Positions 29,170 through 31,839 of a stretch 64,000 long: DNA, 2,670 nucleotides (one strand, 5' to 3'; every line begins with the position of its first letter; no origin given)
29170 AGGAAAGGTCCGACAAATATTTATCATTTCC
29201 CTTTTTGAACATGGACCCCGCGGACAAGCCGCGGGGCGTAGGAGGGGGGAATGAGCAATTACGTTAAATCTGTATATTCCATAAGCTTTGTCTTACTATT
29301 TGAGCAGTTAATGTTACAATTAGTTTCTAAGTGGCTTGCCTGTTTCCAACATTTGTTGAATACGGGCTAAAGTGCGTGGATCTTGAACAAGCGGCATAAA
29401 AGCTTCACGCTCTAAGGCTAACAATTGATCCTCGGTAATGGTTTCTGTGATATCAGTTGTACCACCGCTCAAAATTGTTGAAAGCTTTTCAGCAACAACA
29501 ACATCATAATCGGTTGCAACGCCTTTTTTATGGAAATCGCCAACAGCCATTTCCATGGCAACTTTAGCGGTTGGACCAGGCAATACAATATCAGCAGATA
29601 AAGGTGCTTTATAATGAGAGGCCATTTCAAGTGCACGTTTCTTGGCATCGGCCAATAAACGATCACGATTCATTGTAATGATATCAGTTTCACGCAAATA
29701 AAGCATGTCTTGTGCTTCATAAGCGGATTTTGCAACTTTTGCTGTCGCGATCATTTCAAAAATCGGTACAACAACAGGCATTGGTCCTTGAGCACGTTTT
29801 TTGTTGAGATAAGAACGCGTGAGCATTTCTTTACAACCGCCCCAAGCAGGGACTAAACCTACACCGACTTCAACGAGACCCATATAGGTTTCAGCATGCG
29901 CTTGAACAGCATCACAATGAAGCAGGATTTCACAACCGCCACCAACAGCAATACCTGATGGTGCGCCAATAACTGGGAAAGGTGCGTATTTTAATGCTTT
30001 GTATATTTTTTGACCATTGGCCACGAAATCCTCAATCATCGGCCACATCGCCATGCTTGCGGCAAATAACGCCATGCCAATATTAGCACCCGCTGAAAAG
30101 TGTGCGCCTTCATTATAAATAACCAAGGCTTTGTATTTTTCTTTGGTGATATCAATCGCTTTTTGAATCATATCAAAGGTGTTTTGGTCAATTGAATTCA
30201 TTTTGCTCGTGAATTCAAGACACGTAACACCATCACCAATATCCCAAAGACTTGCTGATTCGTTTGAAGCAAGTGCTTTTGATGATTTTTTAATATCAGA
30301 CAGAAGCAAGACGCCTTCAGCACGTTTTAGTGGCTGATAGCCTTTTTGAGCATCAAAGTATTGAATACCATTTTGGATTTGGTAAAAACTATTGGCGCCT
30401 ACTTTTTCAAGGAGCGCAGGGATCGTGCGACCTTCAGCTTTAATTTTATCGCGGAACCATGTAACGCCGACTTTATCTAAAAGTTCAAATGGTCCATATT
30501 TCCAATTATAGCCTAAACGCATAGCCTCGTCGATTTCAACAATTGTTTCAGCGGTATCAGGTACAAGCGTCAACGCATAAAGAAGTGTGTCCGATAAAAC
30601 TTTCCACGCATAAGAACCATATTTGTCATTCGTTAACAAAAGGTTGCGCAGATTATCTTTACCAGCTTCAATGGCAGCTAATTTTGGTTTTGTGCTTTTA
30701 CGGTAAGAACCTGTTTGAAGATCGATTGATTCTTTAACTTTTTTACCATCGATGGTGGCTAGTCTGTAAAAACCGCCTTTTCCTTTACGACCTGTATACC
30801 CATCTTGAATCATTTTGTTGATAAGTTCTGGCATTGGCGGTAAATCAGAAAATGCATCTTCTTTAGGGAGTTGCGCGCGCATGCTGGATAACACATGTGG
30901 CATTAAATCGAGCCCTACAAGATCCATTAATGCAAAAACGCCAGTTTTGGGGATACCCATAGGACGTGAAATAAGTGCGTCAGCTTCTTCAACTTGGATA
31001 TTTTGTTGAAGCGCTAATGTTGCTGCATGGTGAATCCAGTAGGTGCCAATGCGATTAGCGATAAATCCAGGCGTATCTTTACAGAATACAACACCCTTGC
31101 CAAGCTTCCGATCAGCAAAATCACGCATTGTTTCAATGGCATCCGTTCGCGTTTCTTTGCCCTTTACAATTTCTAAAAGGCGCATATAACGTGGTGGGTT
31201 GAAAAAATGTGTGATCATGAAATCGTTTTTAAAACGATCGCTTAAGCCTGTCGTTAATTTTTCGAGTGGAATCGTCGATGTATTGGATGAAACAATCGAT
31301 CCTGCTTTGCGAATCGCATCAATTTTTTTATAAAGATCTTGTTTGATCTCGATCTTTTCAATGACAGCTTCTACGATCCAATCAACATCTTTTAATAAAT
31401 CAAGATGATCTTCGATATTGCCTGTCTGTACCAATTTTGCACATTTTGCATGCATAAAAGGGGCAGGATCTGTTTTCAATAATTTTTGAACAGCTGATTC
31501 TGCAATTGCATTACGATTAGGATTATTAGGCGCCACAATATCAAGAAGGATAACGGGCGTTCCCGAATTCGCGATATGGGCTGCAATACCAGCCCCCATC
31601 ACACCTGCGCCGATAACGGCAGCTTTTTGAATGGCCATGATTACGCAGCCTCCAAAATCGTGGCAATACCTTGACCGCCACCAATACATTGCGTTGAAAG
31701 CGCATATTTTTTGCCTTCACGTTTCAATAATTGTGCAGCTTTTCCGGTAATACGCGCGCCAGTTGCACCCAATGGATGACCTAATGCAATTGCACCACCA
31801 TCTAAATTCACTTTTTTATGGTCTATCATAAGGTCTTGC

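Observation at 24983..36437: Inverted duplicate of the alpha/beta-hydrolase 3' end flanks the roughly 10-kb fatty-acid degradation block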

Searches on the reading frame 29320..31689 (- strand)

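Call 7: search_protein_families(library=pfam, proteins=[window:29320-31689:-], max_evalue=0.01)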
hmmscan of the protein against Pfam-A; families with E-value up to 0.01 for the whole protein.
window:29320-31689:- (789 aa): 6 families
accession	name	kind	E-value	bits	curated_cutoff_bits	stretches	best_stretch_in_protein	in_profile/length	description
PF02737.24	3HCDH_N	-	8.8e-46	156.5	22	1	22-206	1-180/180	3-hydroxyacyl-CoA dehydrogenase, NAD binding domain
PF00725.27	3HCDH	-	4.6e-26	91.6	22.1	2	208-309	1-96/97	3-hydroxyacyl-CoA dehydrogenase, C-terminal domain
PF00378.25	ECH_1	-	7e-13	48.9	27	1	492-625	10-142/251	Enoyl-CoA hydratase/isomerase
PF16113.10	ECH_2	-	3.2e-10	40.5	27.2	1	489-619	4-136/335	Enoyl-CoA hydratase/isomerase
PF03446.21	NAD_binding_2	-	0.0051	17.3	21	0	23-53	2-32/161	NAD binding domain of 6-phosphogluconate dehydrogenase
PF01266.30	DAO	-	0.0058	16.6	27.9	1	23-50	2-29/353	FAD dependent oxidoreductase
